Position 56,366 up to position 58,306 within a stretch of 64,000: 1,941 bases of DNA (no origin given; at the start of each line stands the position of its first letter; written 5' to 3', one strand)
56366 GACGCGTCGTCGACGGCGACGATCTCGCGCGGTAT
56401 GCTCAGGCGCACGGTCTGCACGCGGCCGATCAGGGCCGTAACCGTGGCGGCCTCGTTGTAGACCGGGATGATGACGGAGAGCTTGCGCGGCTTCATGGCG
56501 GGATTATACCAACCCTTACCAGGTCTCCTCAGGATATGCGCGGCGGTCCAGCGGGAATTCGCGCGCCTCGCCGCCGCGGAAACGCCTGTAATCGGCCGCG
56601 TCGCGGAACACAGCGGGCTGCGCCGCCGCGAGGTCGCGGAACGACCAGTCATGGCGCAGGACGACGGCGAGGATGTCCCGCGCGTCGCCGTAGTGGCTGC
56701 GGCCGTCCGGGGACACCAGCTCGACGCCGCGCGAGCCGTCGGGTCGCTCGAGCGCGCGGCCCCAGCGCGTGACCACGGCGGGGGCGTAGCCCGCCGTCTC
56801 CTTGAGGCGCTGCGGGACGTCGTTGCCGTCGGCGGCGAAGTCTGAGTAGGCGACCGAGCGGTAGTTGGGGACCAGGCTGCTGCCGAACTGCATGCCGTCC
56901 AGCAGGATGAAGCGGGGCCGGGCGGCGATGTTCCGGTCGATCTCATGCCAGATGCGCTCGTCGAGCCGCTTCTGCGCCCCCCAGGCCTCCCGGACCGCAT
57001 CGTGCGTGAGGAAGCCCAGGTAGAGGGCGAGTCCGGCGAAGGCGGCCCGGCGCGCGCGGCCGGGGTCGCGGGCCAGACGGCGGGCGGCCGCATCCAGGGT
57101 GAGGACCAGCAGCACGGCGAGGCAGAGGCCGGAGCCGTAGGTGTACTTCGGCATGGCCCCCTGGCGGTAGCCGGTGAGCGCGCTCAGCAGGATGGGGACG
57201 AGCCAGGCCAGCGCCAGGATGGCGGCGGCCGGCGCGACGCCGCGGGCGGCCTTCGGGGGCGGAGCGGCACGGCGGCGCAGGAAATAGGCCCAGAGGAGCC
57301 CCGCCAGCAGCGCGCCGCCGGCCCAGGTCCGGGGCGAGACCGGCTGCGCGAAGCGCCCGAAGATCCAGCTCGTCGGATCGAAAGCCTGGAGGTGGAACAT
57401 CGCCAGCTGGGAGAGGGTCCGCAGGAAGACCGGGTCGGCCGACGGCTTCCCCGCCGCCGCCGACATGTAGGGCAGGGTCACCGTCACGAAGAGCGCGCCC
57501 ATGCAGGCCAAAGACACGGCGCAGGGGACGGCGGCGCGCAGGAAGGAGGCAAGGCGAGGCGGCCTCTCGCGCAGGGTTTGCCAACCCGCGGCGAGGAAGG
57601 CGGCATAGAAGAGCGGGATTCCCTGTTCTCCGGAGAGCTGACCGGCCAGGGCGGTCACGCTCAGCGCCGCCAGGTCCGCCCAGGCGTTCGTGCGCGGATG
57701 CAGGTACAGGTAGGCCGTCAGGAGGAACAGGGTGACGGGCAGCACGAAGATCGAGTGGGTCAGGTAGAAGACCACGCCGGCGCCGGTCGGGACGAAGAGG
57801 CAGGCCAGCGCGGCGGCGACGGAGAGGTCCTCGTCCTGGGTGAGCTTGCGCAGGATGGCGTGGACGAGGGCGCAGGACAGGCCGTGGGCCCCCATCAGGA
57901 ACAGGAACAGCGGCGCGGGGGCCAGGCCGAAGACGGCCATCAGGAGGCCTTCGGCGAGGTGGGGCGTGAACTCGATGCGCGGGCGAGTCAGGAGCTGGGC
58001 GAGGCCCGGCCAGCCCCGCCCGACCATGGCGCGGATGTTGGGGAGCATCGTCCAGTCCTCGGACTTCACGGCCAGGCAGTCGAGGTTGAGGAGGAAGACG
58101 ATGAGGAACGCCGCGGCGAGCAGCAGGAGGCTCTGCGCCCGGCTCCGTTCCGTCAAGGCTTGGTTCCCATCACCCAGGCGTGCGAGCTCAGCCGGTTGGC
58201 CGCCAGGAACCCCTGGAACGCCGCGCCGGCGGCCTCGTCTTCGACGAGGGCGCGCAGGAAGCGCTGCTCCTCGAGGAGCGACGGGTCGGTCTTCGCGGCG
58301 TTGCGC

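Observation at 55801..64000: Second glycan-assembly block: Ppm-like GT2, three or four further GT-C enzymes, paired Zn-ribbon methyltransferases, O-antigen-ligase-like protein and Wzx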

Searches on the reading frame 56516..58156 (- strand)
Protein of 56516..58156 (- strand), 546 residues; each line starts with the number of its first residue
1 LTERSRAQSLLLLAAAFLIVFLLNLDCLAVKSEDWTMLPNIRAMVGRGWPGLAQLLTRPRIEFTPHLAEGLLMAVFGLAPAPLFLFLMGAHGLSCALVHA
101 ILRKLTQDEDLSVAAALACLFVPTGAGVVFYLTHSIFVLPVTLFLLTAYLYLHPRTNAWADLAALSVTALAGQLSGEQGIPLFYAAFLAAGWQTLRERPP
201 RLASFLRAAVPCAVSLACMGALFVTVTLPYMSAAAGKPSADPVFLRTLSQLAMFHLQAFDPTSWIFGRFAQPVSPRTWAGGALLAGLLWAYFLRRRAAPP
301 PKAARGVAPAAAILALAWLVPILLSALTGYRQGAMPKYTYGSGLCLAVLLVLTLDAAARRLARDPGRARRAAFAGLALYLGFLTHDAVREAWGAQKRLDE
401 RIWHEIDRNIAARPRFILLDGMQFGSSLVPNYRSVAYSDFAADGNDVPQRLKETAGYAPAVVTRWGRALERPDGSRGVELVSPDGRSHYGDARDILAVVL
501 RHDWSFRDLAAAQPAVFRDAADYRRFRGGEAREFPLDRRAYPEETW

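Call 6: search_protein_families(library=pfam, proteins=[window:56516-58156:-], max_evalue=0.01)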
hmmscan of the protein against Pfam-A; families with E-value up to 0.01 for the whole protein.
window:56516-58156:- (546 aa): 0 families

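Call 14: search_protein_families(library=ncbifam, proteins=[window:56516-58156:-], max_evalue=0.01)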
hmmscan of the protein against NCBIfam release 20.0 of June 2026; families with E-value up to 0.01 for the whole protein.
window:56516-58156:- (546 aa): 0 families
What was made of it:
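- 56516..58156 (-): mem546: GT-C-fold glycosyltransferase of a rare family with no Pfam model. It has a C-terminal, presumably periplasmic, beta-rich domain. Inserted in this genome. No Pfam or NCBIfam hit (calls 6, 14).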

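Call 16: find_homologous_proteins(query=window:56516-58156:-)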
Query window:56516-58156:- (546 aa): 2 proteins with E <= 0.001 among 8000 candidates.
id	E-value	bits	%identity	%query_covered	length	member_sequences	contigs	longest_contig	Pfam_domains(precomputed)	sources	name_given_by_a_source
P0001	0.0e+0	1208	100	100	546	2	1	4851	-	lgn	-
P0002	2.1e-102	362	41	96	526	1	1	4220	-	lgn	-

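Call 17: find_encoding_contigs(protein=P0002, flank=10000)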
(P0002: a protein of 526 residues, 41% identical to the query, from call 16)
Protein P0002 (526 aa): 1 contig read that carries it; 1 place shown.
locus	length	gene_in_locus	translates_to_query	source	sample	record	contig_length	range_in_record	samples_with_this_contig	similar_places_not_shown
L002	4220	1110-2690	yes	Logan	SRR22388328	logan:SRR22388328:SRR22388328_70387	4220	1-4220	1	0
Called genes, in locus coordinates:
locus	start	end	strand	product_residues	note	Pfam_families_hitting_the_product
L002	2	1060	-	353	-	?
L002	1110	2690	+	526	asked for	-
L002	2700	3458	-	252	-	PF01522:Polysacc_deac_1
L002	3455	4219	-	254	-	?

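Call 32: search_protein_representatives(protein=window:56516-58156:-)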
Query: 546 residues. Proteins with E-value up to 0.001 (for the whole library): 45; up to 1e-10: 37; up to 1e-30: 19. The best 45 are listed.
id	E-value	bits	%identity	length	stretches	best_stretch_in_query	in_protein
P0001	0.0e+00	1208.1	100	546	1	1-546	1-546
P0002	6.6e-103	361.6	43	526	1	10-528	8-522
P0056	2.1e-68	247.7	47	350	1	6-345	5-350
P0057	8.4e-67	242.4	39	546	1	4-528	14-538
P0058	3.9e-66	240.2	36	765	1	10-532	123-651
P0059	4.8e-66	240.0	37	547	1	10-534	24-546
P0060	1.7e-62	228.2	36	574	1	9-495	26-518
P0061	1.4e-58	215.3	35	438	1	100-531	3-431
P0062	4.3e-58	213.7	34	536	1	9-534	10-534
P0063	8.4e-58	212.7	37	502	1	46-531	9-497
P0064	5.0e-52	193.7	38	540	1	14-534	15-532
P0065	1.4e-48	182.3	37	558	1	8-531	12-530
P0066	3.4e-44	167.8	37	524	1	11-529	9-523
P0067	3.7e-38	147.9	31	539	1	12-527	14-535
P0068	4.1e-38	147.8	31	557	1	11-531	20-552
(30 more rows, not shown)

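Call 35: search_solved_structures(query=A1, max_evalue=10)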
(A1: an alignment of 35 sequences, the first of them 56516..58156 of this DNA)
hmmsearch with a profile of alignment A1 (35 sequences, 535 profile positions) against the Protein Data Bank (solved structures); distinct sequences matched with E-value up to 10: 1.
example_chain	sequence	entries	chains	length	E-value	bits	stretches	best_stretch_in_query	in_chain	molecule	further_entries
7vae_A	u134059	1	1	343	1.5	10.5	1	316-389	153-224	Solute carrier family 10 (Sodium/bile acid cotransporter family), member 1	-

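Call 36: search_protein_families(library=pfam, alignment_id=A1, max_evalue=0.01)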
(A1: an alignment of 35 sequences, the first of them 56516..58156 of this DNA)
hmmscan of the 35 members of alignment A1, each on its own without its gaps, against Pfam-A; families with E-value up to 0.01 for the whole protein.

A. member 1, window:56516-58156:- (546 aa): 0 families

B. families by the number of members that match (of 35 scanned): 2 families
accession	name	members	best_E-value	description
PF13231.12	PMT_2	1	0.0011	Dolichyl-phosphate-mannose-protein mannosyltransferase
PF11992.13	TgpA_N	1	0.0025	TgpA N-terminal domain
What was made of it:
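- Tried and rejected: Pfam, NCBIfam, a PDB profile search and a word-indexed homologue search gave nothing useful (calls 6, 14, 16, 35, 36).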

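Call 39: predict_structure(alignment_id=A1)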
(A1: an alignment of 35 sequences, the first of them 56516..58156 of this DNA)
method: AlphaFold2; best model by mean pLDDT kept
length: 546 residues; sequences in the alignment: 35
mean_pLDDT: 92.3   pTM: 0.92
mean pLDDT of the five models: 92.3, 90.8, 90.7, 90.5, 90.2
residues with pLDDT >= 90: 442; 70-90: 80; 50-70: 19; < 50: 5
segments of 3 or more residues with pLDDT < 50: 542-546
pLDDT, mean of each block of 10 residues (from residue 1): 89 96 94 94 96 89 96 96 97 98 95 98 92 97 98 97 98 96 97 95 96 97 92 75 90 97 93 94 97 89 87 97 90 92 98 96 96 98 96 96 97 94 79 92 91 96 88 86 91 94 91 95 90 57 40
secondary structure, 60 per line:
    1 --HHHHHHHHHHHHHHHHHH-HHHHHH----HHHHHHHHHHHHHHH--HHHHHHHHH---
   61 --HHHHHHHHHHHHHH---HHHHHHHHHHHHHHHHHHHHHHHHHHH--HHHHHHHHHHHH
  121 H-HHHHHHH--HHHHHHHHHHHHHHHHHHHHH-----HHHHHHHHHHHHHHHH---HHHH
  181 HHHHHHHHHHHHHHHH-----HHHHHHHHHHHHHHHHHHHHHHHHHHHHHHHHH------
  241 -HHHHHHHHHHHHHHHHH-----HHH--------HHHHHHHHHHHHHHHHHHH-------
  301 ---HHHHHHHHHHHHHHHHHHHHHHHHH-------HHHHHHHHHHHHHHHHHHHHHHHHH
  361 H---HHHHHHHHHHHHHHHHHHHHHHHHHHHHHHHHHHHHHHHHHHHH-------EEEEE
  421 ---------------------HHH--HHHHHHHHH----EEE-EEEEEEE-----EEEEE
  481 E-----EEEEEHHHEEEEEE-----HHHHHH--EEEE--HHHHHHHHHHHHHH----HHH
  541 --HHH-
elements in order: H3-20 H22-27 H32-46 H49-57 H63-76 H80-106 H109-121 H123-129 H132-152 H158-173 H177-196 H202-234 H242-258 H275-293 H304-328 H336-361 H365-408 E416-420 H447-455 E460-462 E464-470 E476-481 E487-491 E495-500 H506-511 E514-517 H520-533
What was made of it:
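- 56516..58156 (-): AF2 pLDDT 92.3 (call 39).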

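Call 45: fold_search(model_id=the predicted structure, library=pdb)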
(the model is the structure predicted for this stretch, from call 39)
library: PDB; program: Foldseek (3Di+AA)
matches with E <= 10: 461; with E <= 0.001: 2
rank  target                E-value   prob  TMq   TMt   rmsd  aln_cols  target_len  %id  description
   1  5f15                  5.4e-05  1.00  0.39  0.39  13.3       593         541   13  Crystal Structure of ArnT from Cupriavidus metallidurans bound to Undecaprenyl phosphate (released 2016-02-17)
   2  5ezm                  7.6e-05  1.00  0.44  0.45  11.1       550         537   13  Crystal Structure of ArnT from Cupriavidus metallidurans in the apo state (released 2016-02-17)
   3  6gxc_A                1.2e-03  1.00  0.41  0.33  14.2       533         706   12  Bacterial oligosaccharyltransferase PglB in complex with an inhibitory peptide and a reactive lipid-linked oligosaccha (released 2018-11-14)
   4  5ogl_A                1.6e-03  1.00  0.39  0.31  11.0       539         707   13  Structure of bacterial oligosaccharyltransferase PglB in complex with an acceptor peptide and an lipid-linked oligosac (released 2017-10-25)
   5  3rce_A                2.0e-03  1.00  0.41  0.33  16.8       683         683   10  Bacterial oligosaccharyltransferase PglB (released 2011-06-15)
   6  8if8_B                2.0e-03  1.00  0.35  0.32  15.4       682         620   14  Arabinosyltransferase AftA (released 2023-05-31)
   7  6ezn_F                3.4e-03  1.00  0.42  0.36  16.6       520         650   11  Cryo-EM structure of the yeast oligosaccharyltransferase (OST) complex (released 2018-01-17)
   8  8agc_A                3.7e-03  1.00  0.40  0.33  17.4       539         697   10  Structure of yeast oligosaccharylransferase complex with lipid-linked oligosaccharide and non-acceptor peptide bound (released 2022-12-07)
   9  3wak                  3.7e-03  1.00  0.39  0.27  16.4       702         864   12  Crystal structure of the Archaeoglobus fulgidus oligosaccharyltransferase (O29867_ARCFU) in the apo form (released 2013-10-30)
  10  9dlf_C                3.9e-03  1.00  0.44  0.40   9.0       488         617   15  Arabinosyltransferase AftB in complex with Fab_B3 (released 2025-06-25)
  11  8pn9_A                5.2e-03  1.00  0.42  0.36  13.5       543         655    9  Structure of human oligosaccharyltransferase OST-A complex bound to NGI-1 (released 2024-05-08)
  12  7e9s_A                6.0e-03  1.00  0.39  0.26  15.2       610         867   12  Archaeal oligosaccharyltransferase AglB from Archaeoglobus fulgidus in complex with an inhibitory peptide and a dolich (released 2021-09-08)
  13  9i5k_A                6.8e-03  1.00  0.40  0.44  13.4       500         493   14  Structure of the Chaetomium thermophilum Pmt4 homodimer (C2 symmetry) (released 2025-12-24)
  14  6ftg_5                6.8e-03  1.00  0.42  0.37  15.0       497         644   11  Subtomogram average of OST-containing ribosome-translocon complexes from canine rough microsomal membranes (released 2018-03-21)
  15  9dlh                  8.8e-03  1.00  0.43  0.40   9.7       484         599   15  donor substrate analog-bound AftB (released 2025-06-25)
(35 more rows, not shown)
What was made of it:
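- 56516..58156 (-): Foldseek top hits are ArnT 5f15/5ezm (E 5e-5), PglB, AftA, AftB, STT3, Pmt4 and DPY19 (call 45).
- Closest known: Mycobacterial and corynebacterial Ppm1/PpgS plus GT-C mannosyl- and arabinosyltransferases. Same: Several GT-C enzymes use lipid-linked donors, and AftA and AftB are among the structural matches (call 45).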

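Call 64: find_encoding_contigs(protein=P0057, flank=8000, max_places=2)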
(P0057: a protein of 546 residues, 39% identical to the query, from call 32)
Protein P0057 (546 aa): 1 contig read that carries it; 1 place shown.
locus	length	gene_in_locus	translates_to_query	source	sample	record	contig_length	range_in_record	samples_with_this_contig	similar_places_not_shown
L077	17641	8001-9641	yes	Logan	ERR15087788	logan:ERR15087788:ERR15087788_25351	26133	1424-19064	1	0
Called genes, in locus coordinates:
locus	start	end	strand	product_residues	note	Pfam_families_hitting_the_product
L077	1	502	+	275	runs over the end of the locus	-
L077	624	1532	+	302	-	-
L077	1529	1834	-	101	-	PF07110:EthD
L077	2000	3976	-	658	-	PF03169:OPT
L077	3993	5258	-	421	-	PF01841:Transglut_core (weak)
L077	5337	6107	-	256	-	-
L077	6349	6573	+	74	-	-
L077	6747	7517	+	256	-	PF21842:DUF6901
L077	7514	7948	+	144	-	PF00072:Response_reg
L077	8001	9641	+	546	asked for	-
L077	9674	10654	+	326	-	-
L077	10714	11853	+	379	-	PF04055:Radical_SAM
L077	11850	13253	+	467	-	-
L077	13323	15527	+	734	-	PF01564:Spermine_synth (faint)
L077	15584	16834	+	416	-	PF03130:HEAT_PBS (faint), PF02985:HEAT (faint), PF13513:HEAT_EZ (faint), PF13646:HEAT_2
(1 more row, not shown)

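Call 65: find_encoding_contigs(protein=P0059, flank=8000, max_places=2)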
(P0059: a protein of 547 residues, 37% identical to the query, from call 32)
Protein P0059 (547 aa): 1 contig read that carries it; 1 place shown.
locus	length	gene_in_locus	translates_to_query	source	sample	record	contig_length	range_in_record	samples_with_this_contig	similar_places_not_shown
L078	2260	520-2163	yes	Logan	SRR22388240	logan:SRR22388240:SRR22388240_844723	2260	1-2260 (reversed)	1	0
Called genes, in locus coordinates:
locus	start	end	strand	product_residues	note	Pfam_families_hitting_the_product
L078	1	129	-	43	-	?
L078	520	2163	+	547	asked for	-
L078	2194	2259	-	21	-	?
